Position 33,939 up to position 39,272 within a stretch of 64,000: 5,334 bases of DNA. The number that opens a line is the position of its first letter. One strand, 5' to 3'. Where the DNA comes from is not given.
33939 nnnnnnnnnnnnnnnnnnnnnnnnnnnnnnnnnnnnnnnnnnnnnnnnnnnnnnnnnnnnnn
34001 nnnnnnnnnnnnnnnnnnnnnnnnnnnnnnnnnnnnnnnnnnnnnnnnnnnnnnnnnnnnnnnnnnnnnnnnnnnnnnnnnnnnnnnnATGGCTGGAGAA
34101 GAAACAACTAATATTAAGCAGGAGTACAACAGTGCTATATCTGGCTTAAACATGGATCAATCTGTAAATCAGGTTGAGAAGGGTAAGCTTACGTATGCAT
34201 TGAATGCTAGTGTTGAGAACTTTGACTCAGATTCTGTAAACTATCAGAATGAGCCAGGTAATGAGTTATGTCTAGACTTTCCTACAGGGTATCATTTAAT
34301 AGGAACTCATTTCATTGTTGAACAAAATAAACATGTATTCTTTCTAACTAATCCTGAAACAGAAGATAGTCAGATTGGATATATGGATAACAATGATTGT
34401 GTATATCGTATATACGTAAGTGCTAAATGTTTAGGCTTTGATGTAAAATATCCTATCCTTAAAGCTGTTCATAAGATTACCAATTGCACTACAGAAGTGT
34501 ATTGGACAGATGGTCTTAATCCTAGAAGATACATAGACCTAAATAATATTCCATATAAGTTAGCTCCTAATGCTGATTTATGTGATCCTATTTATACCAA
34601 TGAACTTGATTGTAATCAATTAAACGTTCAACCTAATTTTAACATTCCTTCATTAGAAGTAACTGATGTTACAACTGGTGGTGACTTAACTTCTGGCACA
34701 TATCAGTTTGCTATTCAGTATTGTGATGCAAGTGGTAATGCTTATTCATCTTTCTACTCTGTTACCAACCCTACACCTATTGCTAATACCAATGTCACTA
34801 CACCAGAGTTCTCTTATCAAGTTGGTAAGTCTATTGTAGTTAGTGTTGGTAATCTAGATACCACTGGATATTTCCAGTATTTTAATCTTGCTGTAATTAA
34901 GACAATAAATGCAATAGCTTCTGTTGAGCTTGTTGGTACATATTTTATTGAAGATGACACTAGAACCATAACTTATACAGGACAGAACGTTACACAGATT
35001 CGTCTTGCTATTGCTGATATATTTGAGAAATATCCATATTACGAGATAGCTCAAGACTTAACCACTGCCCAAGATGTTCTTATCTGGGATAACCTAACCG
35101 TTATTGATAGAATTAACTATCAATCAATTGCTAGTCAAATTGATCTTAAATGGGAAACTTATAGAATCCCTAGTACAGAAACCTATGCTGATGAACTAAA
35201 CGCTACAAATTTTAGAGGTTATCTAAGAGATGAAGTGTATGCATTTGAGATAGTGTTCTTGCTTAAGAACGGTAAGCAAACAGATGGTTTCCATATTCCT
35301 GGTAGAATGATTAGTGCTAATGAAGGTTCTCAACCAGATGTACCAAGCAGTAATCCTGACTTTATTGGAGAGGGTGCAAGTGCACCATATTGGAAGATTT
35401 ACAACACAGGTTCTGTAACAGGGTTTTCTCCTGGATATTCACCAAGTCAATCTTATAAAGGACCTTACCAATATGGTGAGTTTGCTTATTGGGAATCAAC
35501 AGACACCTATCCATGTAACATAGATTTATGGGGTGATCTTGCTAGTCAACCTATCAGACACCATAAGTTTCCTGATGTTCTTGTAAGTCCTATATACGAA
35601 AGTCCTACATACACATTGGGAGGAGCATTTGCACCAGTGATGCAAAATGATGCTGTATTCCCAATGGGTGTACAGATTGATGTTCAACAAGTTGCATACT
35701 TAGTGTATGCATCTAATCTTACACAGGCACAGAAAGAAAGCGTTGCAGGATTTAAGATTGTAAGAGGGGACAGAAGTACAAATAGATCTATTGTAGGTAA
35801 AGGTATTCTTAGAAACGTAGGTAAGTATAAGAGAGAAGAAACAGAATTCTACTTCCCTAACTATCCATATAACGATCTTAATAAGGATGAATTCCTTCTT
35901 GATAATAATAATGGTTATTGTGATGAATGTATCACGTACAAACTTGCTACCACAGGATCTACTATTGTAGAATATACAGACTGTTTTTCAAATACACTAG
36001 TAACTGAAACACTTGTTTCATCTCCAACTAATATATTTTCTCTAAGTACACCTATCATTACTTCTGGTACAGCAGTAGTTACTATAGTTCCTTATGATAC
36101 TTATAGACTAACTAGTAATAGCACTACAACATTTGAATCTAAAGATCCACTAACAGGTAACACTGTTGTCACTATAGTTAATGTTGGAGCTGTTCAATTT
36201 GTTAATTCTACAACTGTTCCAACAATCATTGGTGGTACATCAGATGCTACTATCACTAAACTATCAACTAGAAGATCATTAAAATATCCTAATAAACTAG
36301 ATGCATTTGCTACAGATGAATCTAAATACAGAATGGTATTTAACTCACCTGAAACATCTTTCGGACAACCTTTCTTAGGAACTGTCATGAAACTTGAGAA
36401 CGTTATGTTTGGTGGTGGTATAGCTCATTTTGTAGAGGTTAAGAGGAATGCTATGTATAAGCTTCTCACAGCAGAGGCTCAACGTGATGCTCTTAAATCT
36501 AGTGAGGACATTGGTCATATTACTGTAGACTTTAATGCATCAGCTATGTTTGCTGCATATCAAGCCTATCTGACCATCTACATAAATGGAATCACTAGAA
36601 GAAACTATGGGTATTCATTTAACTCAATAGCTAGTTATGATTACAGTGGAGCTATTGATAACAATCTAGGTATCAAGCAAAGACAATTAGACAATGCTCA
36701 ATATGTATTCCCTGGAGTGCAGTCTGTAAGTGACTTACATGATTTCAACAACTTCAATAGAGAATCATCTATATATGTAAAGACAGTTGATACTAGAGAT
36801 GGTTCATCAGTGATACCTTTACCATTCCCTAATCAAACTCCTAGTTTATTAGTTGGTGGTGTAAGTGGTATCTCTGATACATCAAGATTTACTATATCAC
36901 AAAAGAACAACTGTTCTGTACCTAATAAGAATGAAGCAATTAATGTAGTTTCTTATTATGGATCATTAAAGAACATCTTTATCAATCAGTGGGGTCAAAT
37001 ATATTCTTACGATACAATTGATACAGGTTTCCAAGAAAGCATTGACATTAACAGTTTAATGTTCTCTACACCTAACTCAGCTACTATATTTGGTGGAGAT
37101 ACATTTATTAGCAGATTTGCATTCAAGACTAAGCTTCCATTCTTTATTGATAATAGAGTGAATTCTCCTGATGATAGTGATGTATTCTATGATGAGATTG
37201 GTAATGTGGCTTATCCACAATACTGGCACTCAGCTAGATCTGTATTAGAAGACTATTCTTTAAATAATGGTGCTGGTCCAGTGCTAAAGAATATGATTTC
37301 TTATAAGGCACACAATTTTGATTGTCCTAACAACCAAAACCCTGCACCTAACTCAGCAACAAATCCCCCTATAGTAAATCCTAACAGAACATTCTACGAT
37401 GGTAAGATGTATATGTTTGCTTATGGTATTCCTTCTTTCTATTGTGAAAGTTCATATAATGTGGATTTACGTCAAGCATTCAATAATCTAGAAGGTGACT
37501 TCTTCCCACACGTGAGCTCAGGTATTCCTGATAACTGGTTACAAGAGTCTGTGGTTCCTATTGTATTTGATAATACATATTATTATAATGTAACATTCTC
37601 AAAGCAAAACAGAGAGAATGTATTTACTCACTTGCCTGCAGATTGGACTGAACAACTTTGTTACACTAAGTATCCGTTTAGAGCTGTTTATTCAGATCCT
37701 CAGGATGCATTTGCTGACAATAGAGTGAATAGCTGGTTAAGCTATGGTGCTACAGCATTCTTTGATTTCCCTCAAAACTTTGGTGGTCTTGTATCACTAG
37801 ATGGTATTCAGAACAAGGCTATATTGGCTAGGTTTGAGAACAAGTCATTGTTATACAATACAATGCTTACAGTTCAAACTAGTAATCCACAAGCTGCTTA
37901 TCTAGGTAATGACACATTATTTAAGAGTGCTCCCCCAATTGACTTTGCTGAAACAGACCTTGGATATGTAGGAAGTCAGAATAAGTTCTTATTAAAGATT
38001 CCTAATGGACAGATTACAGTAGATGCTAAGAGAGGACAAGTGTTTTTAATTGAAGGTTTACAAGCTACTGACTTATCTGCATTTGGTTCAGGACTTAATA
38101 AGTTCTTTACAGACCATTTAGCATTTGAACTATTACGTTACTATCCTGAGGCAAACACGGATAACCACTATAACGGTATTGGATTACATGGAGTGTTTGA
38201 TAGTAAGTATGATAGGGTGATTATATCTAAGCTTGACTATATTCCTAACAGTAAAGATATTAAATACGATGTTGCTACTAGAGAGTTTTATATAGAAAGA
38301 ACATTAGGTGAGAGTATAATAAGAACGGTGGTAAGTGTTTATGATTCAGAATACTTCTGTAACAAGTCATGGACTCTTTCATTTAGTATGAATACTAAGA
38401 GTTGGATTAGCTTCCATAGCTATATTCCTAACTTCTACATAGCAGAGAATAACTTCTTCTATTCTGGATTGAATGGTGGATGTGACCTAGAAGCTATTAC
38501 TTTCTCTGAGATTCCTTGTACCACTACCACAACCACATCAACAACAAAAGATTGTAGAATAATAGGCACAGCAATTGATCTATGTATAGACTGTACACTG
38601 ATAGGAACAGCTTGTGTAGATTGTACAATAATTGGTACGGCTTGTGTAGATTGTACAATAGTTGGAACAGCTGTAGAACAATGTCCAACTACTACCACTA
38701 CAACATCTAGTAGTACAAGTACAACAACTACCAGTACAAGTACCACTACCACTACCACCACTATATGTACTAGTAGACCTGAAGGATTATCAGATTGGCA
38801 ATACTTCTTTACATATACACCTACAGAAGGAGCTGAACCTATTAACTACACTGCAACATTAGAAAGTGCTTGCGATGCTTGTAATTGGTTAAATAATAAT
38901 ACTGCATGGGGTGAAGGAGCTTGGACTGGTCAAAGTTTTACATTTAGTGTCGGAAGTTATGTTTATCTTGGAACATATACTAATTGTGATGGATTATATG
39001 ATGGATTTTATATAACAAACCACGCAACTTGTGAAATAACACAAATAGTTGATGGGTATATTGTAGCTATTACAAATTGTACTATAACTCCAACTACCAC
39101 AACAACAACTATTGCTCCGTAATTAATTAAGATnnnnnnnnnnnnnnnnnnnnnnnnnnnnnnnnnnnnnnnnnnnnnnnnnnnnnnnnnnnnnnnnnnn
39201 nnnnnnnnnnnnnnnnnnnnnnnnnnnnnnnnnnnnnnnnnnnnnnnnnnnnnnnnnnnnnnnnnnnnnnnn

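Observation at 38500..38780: Cys-rich 10-residue tandem repeat (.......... x3-4) embedded between poly-Thr linkers in the 1677-aa tail protein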

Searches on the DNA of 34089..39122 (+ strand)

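Call 6: search_dna_similar(query=window:34089-39122:+, collection=phages, mode=near, max_rows=30)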
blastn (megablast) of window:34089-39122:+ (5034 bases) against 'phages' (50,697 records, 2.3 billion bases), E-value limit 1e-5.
No match.
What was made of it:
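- Tried and rejected: Megablast of the gene against 50,697 phage records gave no match (call 6).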

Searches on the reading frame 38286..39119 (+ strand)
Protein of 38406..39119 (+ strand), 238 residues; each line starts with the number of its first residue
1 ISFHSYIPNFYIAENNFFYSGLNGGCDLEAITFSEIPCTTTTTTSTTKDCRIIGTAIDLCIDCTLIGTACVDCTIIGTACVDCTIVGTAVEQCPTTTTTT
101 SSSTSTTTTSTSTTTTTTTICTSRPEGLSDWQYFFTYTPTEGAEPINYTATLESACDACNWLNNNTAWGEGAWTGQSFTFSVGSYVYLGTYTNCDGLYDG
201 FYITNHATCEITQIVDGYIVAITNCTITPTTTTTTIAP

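Call 28: find_homologous_proteins(query=window:38406-39119:+, max_evalue=0.001)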
Query window:38406-39119:+ (238 aa): 193 proteins with E <= 0.001 among 8000 candidates; the best 120 are listed.
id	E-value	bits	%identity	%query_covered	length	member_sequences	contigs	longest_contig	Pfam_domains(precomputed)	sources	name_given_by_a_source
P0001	1.1e-47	180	80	39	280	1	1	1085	-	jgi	jgi:hypothetical protein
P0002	3.4e-39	153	82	35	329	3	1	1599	-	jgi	jgi:hypothetical protein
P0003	4.8e-39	152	86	35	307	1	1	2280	-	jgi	jgi:hypothetical protein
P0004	1.8e-38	150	62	39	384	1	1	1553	-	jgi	-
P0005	4.2e-29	120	90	31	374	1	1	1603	-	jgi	jgi:hypothetical protein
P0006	1.7e-26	111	88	31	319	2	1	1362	-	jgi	jgi:hypothetical protein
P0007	6.3e-26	109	41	99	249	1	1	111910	-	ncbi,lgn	-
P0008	1.6e-25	108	59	33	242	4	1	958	-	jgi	jgi:hypothetical protein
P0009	3.2e-22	97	38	95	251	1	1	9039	-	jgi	-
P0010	3.4e-22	97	37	96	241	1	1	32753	-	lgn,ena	-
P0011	3.8e-20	90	56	34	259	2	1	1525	-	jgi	jgi:hypothetical protein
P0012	9.6e-20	89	33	100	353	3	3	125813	-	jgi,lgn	-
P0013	1.0e-19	89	34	100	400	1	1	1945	-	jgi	jgi:hypothetical protein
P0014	1.2e-19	89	32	100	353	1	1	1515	-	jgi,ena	-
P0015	2.0e-19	88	57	32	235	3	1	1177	-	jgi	jgi:hypothetical protein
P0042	9.0e-16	76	53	37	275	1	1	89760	-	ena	-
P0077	1.3e-12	66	42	53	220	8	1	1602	-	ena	-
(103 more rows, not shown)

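Call 35: search_protein_families(library=ncbifam, proteins=[window:38406-39119:+, P0008, P0042], max_evalue=1)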
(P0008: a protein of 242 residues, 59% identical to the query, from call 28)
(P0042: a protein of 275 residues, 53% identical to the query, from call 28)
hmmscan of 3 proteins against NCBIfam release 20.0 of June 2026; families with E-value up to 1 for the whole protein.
window:38406-39119:+ (238 aa): 1 family
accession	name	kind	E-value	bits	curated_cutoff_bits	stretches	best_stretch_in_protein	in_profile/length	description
NF007514.1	PRK10118.1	equivalog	0.18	11.3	396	1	71-133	215-276/410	flagellar hook length control protein FliK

P0008 (242 aa): 0 families

P0042 (275 aa): 0 families

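Call 36: predict_structure(alignment_id=A1)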
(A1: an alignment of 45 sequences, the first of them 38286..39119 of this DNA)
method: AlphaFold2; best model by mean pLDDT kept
length: 278 residues; sequences in the alignment: 45
mean_pLDDT: 69.8   pTM: 0.46
mean pLDDT of the five models: 69.8, 68.9, 68.8, 68.7, 67.9
residues with pLDDT >= 90: 94; 70-90: 50; 50-70: 47; < 50: 87
segments of 3 or more residues with pLDDT < 50: 45-101, 107-109, 134-149
pLDDT, mean of each block of 10 residues (from residue 1): 82 80 65 65 48 41 39 38 36 36 47 55 52 44 45 69 93 97 95 96 90 97 96 94 95 98 86 78
secondary structure, 60 per line:
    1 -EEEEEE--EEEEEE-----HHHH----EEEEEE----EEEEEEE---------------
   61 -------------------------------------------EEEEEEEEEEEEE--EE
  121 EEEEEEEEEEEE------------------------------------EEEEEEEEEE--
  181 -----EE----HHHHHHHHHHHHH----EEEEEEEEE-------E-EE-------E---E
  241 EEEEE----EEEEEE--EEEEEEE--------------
elements in order: E2-7 E10-15 H21-24 E29-34 E39-45 E104-116 E119-132 E169-178 H192-204 E209-217 E240-245 E250-255 E258-264

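Call 58: predict_structure(alignment_id=A2)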
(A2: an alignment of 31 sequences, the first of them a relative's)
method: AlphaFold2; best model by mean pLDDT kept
length: 220 residues; sequences in the alignment: 31
mean_pLDDT: 75.0   pTM: 0.54
mean pLDDT of the five models: 75.0, 74.1, 70.9, 70.3, 69.7
residues with pLDDT >= 90: 103; 70-90: 24; 50-70: 44; < 50: 49
segments of 3 or more residues with pLDDT < 50: 1-30, 53-55, 60-63, 65-69
pLDDT, mean of each block of 10 residues (from residue 1): 40 44 46 52 54 50 47 54 60 76 95 95 97 97 95 97 97 92 97 97 96 72
secondary structure, 60 per line:
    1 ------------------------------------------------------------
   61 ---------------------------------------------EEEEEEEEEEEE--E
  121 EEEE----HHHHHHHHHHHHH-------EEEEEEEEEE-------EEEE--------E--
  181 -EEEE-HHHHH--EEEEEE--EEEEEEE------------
elements in order: E106-117 E120-124 H129-141 E149-158 E166-169 E182-185 H187-191 E194-199 E202-208
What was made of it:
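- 38763..39089 (+): C-terminal globular module (aa 1559-1667, six Cys), confidently folded, with no solved structural relative. AF2 pLDDT 93-98 (call 36); the same module in P0077 scores 95-97 (call 58).
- On Disulfide-closed mini-loop (C-Xn-C): The AlphaFold output gives no coordinates and is of low confidence here (calls 36, 58).
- On Beta-solenoid / Cys-rich antifreeze-type or pentapeptide repeats: AlphaFold gives pLDDT 36-60 and no solenoid (calls 36, 58).
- On Linker-connected modular appendage: AlphaFold pLDDT is 93-98 for the modules and below 50 for the linkers (calls 36, 58).
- Closest known: Linker-connected modular surface proteins. Same: Low-complexity linkers separate autonomously folding modules (AF2, calls 36, 58).
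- AlphaFold: modules pLDDT 93-98, units 36-60 (calls 36, 58). The AlphaFold monomer does not fold it (calls 36, 58).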

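Call 69: fold_search(model_id=the predicted structure, library=viral)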
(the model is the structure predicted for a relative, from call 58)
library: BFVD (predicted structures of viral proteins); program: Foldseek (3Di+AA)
matches with E <= 10: 57; with E <= 0.001: 1
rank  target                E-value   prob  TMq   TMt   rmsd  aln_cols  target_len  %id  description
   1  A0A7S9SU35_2          5.2e-11  1.00  0.45  0.10  24.2       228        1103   38  Uncharacterized protein [Virus NIOZ-UU157]
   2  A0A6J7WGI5            2.7e-02  0.98  0.20  0.17  13.6        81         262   18  Uncharacterized protein [uncultured Caudovirales phage]
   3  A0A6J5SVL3            2.9e-01  0.69  0.19  0.12   4.3        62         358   11  S14_ClpP_1 domain containing protein [uncultured Caudovirales phage]
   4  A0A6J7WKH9            3.5e-01  0.93  0.22  0.22   5.9        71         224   15  Uncharacterized protein [uncultured Caudovirales phage]
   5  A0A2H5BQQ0            3.7e-01  0.08  0.12  0.06  26.4       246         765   13  Uncharacterized protein [Vibrio phage Vp_R1]
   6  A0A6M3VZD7            6.5e-01  0.04  0.10  0.10  28.2       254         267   14  Uncharacterized protein [Pyrobaculum spherical virus 2]
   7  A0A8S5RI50            9.2e-01  0.10  0.13  0.15  12.8        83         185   13  Uncharacterized protein [virus sp. ctML55]
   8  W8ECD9                1.0e+00  0.02  0.10  0.13  18.6       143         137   12  Uncharacterized protein [Mycobacterium phage 32HC]
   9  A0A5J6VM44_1          1.4e+00  0.06  0.15  0.06  31.3       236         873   14  SAM domain protein [Megaviridae environmental sample]
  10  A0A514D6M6            1.6e+00  0.04  0.09  0.04  26.2       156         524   12  Maturation [Leviviridae sp.]
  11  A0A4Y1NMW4            1.6e+00  0.04  0.10  0.03  32.5       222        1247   15  Long tail fiber protein [Acinetobacter phage AM101]
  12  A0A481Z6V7            1.7e+00  0.03  0.12  0.07  31.9       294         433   11  Collagen triple helix repeat protein [Pithovirus LCPAC202]
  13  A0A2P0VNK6            2.3e+00  0.03  0.10  0.11  22.5       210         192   10  Uncharacterized protein [Tetraselmis virus 1]
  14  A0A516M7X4            2.4e+00  0.02  0.09  0.05  33.8       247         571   16  (no name in the UniProt tables at hand)
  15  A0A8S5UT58            2.6e+00  0.01  0.10  0.06  19.8       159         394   12  BspA family leucine-rich repeat surface protein [Myoviridae sp. ctYA416]
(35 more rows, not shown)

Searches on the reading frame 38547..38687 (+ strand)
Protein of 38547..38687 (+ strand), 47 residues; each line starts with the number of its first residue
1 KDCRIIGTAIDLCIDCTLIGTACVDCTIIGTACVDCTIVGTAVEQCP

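Call 24: search_protein_families(library=pfam, proteins=[window:38547-38687:+], max_evalue=10)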
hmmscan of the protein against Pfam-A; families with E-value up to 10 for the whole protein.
seq(47 aa): 1 family
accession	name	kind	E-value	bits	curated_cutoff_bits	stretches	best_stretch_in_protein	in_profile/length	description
PF09256.16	BaffR-Tall_bind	-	2.6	8.3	21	0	23-29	17-23/30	BAFF-R, TALL-1 binding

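Call 70: search_protein_representatives(protein=window:38547-38687:+)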
Query: 47 residues. Proteins with E-value up to 0.001 (for the whole library): 13; up to 1e-10: 0; up to 1e-30: 0. The best 13 are listed.
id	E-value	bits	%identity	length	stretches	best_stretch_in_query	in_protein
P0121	1.1e-10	56.5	41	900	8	14-42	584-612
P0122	2.3e-10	55.5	42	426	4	13-42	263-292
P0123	1.8e-08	49.7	40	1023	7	39-39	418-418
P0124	2.7e-08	49.1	45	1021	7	14-42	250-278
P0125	9.7e-07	44.3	39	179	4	13-43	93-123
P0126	4.9e-06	42.1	39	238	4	11-44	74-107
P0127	7.4e-06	41.5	48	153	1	3-46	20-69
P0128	1.8e-05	40.3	35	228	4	14-45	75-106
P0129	3.2e-05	39.6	53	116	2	14-42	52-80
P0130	4.5e-05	39.1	41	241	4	12-40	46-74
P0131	1.3e-04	37.6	66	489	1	1-41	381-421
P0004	2.6e-04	36.7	52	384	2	1-41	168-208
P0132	2.9e-04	36.6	29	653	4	18-41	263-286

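Call 72: search_protein_families(library=pfam, proteins=[P0122, P0124], max_evalue=1)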
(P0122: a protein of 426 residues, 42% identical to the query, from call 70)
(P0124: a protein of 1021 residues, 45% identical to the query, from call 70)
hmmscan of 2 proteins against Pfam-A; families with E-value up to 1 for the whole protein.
P0122 (426 aa): 0 families

P0124 (1021 aa): 1 family
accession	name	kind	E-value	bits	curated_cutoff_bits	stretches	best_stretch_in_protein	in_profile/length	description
PF12702.13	Lipocalin_3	-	0.56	10.8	20.2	0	474-525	16-67/94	Lipocalin-like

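Call 73: search_protein_families(library=phrogs, proteins=[P0122, P0124], max_evalue=0.01)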
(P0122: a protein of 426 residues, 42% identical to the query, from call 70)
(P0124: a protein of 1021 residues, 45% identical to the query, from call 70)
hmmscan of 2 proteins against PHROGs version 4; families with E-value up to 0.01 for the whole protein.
P0122 (426 aa): 1 family
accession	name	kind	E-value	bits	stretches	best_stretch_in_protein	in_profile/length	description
phrog_17993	-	unknown function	0.0012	19.6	0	107-149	41-83/163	-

P0124 (1021 aa): 0 families

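Call 74: search_solved_structures(query=P0124, max_evalue=1)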
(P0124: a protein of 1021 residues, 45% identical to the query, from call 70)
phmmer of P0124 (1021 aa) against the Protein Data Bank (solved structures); distinct sequences matched with E-value up to 1: 4.
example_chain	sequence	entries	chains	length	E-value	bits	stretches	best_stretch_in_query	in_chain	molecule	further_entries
8q82_A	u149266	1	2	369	0.0026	19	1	60-285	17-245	Photorhabdus luminescens subsp. laumondii TTO1 complete genome segment 3/17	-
6rfz_A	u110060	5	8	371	0.0027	18.9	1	104-279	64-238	lectin PLL2 from Photorhabdus laumondii | Photorhabdus luminescens subsp. laumondii TTO1 complete genome segment 3/17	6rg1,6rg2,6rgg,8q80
4opw_A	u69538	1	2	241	0.013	16.6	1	88-189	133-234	Uncharacterized protein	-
5mxe_A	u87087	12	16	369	0.027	15.6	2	94-253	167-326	Photorhabdus asymbiotica lectin PHL | lectin PHL | Photorhabdus asymbitoca lectin PHL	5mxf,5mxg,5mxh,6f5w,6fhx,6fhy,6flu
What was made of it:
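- Closest known: Uncharacterised decapeptide-repeat proteins P0122 and P0124. Different: The proteins are unannotated (calls 72-74), and the E-values are inflated by repetition, since equally good hits are plainly unrelated eukaryotic repeats.
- The resemblance to P0122 and P0124 is statistically inflated by repetition and carries no annotation (calls 72-74).
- Tried and rejected: P0122 and P0124 could not be annotated (calls 72-74).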
